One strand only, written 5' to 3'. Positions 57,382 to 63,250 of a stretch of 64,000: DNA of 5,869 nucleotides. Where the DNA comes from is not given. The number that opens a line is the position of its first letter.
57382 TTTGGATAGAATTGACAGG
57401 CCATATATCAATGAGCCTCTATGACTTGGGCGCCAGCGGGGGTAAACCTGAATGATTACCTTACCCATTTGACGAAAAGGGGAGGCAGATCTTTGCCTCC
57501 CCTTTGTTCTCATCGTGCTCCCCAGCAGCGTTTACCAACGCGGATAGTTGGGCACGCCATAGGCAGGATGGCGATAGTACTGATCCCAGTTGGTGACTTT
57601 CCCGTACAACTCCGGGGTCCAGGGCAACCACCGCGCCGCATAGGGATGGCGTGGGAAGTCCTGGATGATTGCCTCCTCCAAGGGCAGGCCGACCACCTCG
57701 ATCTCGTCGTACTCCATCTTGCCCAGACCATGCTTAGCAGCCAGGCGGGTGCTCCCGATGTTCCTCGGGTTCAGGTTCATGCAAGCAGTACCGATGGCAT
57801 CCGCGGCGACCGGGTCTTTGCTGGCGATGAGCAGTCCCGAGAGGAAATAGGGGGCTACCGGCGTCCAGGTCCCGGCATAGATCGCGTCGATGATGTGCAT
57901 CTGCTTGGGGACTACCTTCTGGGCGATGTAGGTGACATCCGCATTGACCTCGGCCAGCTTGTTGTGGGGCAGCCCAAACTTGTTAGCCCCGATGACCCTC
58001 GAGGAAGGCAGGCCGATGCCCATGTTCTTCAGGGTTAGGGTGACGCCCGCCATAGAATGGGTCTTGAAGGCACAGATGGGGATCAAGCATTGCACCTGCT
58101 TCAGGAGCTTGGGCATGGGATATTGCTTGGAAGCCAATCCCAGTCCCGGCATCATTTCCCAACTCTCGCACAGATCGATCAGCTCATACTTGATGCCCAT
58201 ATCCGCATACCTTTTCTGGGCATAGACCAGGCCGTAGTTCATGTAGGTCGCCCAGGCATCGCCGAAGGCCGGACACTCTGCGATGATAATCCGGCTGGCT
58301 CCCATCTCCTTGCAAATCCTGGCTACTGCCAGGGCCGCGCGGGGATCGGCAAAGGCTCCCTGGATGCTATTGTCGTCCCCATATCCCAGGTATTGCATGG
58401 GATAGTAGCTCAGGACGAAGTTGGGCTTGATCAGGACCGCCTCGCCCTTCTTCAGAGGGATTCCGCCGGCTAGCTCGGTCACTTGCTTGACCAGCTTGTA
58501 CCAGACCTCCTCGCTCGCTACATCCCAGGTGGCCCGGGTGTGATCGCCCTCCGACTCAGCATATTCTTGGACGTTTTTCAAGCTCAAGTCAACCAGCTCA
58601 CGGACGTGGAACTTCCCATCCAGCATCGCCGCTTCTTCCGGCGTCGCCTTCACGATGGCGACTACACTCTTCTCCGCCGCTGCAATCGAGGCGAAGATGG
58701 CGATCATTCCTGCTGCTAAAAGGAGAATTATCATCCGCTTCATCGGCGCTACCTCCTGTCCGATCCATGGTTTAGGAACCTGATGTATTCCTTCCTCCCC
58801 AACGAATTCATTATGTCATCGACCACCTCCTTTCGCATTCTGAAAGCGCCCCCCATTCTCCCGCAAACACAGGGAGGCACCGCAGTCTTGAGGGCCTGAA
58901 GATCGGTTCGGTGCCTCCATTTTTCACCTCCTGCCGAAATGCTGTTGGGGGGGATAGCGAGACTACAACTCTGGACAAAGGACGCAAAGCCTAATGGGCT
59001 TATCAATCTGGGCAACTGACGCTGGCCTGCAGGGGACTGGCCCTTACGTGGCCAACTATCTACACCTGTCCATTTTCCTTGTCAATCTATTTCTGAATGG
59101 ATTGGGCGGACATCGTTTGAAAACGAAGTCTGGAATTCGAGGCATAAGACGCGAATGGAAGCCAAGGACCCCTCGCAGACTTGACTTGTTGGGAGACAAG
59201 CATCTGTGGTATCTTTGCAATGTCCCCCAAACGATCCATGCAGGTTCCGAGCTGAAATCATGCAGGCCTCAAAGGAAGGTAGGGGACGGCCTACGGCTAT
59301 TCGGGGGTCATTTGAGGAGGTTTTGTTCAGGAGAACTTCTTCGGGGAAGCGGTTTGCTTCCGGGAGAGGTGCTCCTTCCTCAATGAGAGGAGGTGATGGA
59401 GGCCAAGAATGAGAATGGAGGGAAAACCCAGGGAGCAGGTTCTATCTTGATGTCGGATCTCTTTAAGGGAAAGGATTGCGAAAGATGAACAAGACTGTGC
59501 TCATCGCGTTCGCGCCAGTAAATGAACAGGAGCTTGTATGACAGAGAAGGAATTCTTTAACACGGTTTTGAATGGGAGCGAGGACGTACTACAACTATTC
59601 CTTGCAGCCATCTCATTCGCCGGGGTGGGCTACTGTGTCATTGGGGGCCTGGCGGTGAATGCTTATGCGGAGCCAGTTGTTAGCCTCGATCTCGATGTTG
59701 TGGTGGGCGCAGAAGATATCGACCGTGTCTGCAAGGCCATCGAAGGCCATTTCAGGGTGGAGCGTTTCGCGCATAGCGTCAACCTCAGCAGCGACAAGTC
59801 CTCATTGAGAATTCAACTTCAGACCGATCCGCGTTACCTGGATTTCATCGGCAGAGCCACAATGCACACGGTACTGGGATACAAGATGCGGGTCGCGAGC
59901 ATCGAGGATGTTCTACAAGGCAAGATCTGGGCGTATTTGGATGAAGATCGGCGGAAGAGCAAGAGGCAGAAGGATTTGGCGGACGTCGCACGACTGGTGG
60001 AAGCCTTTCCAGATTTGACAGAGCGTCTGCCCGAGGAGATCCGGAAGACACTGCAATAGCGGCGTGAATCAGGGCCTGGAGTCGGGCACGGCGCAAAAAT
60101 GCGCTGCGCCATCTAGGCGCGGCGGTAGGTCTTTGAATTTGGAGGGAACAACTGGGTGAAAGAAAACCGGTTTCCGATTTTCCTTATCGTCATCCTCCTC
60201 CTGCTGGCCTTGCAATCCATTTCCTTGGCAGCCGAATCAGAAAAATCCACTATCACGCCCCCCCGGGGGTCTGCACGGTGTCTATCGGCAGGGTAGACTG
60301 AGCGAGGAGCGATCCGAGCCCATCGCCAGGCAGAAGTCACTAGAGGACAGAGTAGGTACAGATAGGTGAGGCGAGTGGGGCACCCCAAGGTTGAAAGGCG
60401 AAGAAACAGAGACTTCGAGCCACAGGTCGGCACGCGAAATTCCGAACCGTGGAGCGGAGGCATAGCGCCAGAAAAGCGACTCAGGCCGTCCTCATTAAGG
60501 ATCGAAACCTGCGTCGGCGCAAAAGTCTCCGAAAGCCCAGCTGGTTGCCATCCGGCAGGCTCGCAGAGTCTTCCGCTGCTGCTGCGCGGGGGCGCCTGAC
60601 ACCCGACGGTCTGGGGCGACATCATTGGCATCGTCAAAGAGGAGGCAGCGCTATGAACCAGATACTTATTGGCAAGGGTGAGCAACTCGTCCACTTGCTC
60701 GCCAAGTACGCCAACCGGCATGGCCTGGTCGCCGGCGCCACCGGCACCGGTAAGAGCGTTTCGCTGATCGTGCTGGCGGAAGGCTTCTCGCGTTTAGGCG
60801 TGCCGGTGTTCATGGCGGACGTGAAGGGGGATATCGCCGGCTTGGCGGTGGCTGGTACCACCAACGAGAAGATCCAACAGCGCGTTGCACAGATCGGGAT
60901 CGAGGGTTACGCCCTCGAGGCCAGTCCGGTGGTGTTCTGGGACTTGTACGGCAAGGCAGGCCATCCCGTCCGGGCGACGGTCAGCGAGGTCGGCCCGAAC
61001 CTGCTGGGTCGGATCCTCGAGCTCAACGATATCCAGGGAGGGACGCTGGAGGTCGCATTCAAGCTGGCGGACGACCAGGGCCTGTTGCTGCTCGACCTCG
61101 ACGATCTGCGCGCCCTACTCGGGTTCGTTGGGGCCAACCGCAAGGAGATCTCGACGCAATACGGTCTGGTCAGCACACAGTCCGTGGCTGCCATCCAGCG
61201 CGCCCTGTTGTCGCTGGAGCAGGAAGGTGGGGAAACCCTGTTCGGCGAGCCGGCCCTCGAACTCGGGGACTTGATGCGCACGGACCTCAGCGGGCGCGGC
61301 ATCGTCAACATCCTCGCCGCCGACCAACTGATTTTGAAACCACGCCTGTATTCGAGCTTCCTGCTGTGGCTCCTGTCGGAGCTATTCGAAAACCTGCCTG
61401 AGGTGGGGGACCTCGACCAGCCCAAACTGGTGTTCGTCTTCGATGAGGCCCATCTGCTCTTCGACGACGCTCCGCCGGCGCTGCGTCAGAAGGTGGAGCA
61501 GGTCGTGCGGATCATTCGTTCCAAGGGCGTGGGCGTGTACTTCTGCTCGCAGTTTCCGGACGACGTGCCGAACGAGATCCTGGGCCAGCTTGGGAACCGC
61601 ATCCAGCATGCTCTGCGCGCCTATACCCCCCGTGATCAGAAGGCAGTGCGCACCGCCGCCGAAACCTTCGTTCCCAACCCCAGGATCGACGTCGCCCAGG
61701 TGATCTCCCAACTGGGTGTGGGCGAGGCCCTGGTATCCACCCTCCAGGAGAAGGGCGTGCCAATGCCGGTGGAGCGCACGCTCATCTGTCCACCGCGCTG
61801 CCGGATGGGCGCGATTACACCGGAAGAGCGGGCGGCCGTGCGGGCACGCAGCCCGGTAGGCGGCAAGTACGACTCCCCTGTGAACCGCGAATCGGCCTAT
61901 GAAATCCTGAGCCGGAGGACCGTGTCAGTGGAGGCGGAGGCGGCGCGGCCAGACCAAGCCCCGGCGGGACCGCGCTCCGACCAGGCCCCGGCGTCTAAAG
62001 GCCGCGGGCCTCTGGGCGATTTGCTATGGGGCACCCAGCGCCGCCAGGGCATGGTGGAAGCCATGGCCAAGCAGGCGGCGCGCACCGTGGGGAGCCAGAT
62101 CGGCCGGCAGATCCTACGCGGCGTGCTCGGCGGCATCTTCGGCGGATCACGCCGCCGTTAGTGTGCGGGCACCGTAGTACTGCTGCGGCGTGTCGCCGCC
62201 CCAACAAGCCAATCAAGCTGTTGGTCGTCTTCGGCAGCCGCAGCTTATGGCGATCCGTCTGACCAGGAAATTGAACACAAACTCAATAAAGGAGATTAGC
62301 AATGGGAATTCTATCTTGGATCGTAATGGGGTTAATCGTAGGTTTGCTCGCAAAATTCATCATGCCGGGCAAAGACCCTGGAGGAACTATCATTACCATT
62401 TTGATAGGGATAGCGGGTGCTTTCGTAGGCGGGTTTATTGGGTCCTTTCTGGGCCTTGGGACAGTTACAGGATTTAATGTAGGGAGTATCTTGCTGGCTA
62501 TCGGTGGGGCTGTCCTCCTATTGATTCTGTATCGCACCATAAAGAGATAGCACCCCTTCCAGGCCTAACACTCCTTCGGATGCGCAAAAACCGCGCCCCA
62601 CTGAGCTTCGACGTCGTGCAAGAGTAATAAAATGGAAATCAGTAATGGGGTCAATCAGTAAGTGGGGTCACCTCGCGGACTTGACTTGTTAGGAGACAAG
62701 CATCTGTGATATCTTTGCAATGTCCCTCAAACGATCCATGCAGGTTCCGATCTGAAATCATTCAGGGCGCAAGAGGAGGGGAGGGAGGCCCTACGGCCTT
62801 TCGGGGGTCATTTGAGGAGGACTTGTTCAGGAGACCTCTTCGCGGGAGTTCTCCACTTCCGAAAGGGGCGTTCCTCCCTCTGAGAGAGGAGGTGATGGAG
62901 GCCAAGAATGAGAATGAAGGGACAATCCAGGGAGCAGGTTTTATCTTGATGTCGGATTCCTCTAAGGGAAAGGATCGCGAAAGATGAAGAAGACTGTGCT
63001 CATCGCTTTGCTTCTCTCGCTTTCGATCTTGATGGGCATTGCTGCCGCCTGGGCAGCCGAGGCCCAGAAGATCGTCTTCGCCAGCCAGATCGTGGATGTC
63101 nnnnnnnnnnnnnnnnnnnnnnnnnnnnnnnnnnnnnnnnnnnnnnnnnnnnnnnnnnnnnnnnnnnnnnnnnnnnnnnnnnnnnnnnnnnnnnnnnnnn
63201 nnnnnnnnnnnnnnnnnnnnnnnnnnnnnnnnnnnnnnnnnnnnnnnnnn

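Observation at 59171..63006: Three-gene mosaic segment bracketed by two copies of an amidase promoter/leader/uORF unit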

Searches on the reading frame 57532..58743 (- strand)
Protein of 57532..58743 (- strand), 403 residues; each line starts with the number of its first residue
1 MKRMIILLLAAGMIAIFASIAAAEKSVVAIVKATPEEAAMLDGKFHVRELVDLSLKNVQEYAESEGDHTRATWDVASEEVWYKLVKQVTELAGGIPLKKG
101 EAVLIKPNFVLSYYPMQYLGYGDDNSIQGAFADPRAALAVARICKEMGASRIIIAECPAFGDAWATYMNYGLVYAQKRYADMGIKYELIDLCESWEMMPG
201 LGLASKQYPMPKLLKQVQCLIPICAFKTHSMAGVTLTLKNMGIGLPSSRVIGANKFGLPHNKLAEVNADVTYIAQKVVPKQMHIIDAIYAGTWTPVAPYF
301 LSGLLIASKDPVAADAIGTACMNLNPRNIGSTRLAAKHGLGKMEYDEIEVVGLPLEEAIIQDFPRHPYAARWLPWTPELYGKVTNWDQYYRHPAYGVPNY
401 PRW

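Call 11: search_protein_families(library=pfam, proteins=[window:57532-58743:-], max_evalue=0.01)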
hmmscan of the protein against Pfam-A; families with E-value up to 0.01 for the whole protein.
window:57532-58743:- (403 aa): 1 family
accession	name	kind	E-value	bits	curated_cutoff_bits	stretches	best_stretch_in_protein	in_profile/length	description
PF04015.17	DUF362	-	2.7e-25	90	24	1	103-319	1-199/200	Domain of unknown function (DUF362)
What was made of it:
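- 57532..58743 (-): DUF362-family gene (403 aa), divergent from leader copy 1. Its start lies 742 nt from the copy-1 ATG. Pfam PF04015, 90 bits (call 11).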

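Call 14: find_encoding_contigs(protein=window:57532-58743:-, flank=10000, max_places=10)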
Protein window:57532-58743:- (403 aa): no gene with exactly this product is on record in the collection.

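Call 27: search_protein_families(library=padloc, proteins=[window:57532-58743:-], max_evalue=0.01)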
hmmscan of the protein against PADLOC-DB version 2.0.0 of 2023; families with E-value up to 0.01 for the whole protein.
window:57532-58743:- (403 aa): 0 families

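Call 28: search_protein_families(library=ncbifam, proteins=[window:57532-58743:-], max_evalue=0.01)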
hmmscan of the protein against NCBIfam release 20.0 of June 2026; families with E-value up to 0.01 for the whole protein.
window:57532-58743:- (403 aa): 1 family
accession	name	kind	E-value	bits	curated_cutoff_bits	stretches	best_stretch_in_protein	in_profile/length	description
NF052623.1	Npun_F2552_fam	equivalog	0.00021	20.8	500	1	84-363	19-279/314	Npun_F2552 family protein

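Call 74: search_protein_families(library=pfam, proteins=[L173:878-1156:+, L173:1062-1319:+], max_evalue=0.01)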
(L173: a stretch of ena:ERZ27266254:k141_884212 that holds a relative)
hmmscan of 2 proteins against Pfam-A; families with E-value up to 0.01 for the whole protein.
L173:878-1156:+ (92 aa): 0 families

L173:1062-1319:+ (85 aa): 0 families

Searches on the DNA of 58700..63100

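Call 9: search_rna_families(source=window, start=58700, end=63100, threshold=evalue, max_evalue=10)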
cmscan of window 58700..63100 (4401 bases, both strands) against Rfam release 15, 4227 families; matches with E-value up to 10: 5.
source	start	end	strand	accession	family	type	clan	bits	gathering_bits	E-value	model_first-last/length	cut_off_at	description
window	60727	60750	-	RF03158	L31-Actinobacteria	Cis-reg; leader;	CL00118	20.8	35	1.5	1-48/48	no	L31-Actinobacteria ribosomal protein leader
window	59224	59285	+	RF00584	SNORD105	Gene; snRNA; snoRNA; CD-box;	CL00075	19.3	45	1.8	1-87/87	no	Small nucleolar RNA SNORD105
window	60299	60392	+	RF01998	group-II-D1D4-1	Intron;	CL00102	18.9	35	3.6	1-84/84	no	Group II catalytic intron D1-D4-1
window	59596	59654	+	RF02136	HTT-AS1_3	Gene; lncRNA;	-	17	70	5.8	1-60/60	no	HTT antisense RNA 1 conserved region 3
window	59282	59336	+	RF02219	ZNRD1-AS1_2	Gene; lncRNA;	-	14.4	60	4.6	20-76/76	no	ZNRD1 antisense RNA 1 conserved region 2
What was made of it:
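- Tried and rejected: E 3.6, which I took as chance (call 9).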

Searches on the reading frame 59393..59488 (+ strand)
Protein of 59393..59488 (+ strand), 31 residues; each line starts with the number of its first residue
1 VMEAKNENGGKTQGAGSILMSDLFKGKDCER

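Call 11: search_protein_families(library=pfam, proteins=[window:59393-59488:+], max_evalue=0.01)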
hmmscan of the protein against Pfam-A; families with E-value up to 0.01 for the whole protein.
window:59393-59488:+ (31 aa): 0 families
